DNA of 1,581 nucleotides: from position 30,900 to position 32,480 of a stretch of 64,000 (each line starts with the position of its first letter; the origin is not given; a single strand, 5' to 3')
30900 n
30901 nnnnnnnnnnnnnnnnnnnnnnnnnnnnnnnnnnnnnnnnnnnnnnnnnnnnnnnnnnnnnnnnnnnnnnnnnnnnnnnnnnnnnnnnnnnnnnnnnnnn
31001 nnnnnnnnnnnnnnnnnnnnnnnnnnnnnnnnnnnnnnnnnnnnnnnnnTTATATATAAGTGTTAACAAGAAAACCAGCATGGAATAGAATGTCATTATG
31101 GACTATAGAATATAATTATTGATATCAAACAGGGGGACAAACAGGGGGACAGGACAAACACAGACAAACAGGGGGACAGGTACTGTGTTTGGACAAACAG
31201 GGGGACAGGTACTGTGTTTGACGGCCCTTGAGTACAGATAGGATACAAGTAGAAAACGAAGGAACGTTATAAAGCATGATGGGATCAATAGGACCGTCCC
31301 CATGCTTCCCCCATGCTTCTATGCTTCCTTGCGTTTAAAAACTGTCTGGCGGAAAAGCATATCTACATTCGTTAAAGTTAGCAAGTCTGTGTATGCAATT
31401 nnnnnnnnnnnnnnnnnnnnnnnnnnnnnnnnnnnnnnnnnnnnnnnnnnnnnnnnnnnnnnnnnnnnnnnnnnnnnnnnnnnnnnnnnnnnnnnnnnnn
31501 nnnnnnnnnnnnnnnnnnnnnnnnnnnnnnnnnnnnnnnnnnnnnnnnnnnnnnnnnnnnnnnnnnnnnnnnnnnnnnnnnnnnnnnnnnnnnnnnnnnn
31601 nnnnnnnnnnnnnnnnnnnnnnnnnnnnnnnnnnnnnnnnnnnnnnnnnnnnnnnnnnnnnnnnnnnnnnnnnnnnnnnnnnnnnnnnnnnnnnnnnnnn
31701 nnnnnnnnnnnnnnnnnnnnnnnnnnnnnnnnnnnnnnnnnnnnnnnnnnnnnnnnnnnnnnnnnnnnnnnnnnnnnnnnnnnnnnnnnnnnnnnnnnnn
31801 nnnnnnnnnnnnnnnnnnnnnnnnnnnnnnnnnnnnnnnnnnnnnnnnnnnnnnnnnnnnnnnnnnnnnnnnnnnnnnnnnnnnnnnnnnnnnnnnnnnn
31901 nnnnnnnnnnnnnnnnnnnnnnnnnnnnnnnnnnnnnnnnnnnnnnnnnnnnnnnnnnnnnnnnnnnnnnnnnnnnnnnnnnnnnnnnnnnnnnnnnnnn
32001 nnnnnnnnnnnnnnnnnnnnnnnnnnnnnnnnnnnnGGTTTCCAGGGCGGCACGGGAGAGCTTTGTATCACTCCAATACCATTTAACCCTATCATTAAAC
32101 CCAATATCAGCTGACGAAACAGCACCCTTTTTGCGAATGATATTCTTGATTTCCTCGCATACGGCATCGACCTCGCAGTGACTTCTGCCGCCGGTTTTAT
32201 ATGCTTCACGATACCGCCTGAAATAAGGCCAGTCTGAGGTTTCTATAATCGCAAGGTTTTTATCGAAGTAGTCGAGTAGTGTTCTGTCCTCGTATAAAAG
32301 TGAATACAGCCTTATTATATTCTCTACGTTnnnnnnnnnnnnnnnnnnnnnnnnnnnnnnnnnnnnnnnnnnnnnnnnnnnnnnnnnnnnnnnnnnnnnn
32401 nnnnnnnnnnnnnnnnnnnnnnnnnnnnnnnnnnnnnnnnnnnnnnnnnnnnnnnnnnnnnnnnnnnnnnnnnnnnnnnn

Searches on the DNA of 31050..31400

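Call 49: search_rna_families(source=window, start=31050, end=31400, threshold=evalue, max_evalue=10, show_alignments=3)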
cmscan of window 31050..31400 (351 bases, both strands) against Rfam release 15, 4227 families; matches with E-value up to 10: 1.
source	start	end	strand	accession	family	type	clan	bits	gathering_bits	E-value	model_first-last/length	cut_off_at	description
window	31055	31133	+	RF02217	ZNFX1-AS1_3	Gene; lncRNA;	-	16.5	60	3.4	1-87/87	no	ZNFX1 antisense RNA 1 conserved region 3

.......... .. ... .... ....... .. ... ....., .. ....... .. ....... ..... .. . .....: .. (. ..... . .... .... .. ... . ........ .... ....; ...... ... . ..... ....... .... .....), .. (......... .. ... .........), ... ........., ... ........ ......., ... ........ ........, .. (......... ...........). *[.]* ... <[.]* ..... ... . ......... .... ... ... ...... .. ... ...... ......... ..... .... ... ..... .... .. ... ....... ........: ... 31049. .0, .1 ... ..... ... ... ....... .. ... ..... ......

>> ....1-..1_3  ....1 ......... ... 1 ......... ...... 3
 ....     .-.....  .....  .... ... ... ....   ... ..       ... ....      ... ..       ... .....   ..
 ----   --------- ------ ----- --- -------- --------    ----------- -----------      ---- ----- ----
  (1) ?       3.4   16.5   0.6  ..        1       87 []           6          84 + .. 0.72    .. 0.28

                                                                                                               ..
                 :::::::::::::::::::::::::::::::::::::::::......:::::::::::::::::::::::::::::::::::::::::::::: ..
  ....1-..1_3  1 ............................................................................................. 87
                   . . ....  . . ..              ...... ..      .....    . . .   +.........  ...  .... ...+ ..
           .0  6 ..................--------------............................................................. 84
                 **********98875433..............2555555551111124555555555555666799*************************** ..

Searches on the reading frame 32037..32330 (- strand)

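Call 34: search_protein_families(library=pfam, proteins=[window:32037-32330:-], max_evalue=0.1)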
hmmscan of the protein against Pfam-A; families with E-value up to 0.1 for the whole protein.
window:32037-32330:- (98 aa): 1 family
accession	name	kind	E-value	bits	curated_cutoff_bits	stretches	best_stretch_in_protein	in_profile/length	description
PF06224.18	AlkZ-like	-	1.3e-06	28.7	25.9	1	11-97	34-129/329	DNA glycosylase AlkZ-like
